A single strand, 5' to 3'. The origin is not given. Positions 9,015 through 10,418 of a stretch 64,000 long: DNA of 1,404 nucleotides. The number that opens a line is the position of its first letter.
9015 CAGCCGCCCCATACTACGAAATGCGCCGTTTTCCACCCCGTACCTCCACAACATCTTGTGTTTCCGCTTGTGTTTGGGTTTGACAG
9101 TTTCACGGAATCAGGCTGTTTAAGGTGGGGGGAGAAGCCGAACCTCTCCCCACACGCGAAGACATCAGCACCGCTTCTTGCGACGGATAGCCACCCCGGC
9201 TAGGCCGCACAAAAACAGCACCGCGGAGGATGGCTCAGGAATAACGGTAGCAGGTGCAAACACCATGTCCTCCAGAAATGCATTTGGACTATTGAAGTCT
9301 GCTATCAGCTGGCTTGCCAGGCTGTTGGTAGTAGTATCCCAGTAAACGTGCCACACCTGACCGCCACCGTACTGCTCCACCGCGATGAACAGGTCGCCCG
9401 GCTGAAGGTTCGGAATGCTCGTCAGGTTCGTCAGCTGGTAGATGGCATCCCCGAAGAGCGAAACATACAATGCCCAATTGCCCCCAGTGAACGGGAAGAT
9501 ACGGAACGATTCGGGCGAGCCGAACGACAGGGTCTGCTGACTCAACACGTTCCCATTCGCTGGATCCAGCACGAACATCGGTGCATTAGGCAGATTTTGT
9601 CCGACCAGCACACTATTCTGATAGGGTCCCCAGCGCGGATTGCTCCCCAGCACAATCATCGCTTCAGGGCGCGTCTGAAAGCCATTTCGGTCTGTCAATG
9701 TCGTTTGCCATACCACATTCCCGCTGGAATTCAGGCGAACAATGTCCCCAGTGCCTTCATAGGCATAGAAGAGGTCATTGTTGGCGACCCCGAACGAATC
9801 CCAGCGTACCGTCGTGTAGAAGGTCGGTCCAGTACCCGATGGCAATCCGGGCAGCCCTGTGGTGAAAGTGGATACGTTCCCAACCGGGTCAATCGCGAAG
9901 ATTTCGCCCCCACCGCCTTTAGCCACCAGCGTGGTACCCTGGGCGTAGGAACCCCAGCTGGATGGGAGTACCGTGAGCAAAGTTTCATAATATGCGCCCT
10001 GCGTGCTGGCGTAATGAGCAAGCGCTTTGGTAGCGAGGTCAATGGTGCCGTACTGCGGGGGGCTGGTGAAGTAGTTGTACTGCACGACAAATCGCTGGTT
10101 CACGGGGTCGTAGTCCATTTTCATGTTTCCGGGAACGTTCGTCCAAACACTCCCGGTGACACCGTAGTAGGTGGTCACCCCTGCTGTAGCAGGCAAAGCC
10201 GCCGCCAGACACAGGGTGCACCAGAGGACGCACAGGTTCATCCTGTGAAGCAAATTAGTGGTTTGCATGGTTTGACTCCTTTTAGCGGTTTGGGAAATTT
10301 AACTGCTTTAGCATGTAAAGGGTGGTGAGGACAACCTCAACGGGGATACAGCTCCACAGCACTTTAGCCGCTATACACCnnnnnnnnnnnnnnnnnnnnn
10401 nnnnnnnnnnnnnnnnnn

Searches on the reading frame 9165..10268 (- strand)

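Call 5: search_protein_families(library=pfam, proteins=[window:9165-10268:-])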
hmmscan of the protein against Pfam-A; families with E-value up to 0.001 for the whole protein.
window:9165-10268:- (367 aa): 1 family
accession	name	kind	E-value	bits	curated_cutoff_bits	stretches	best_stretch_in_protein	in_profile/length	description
PF13360.13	PQQ_2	-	0.00036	20.7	27.6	0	107-249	29-148/233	Outer membrane protein assembly factor BamB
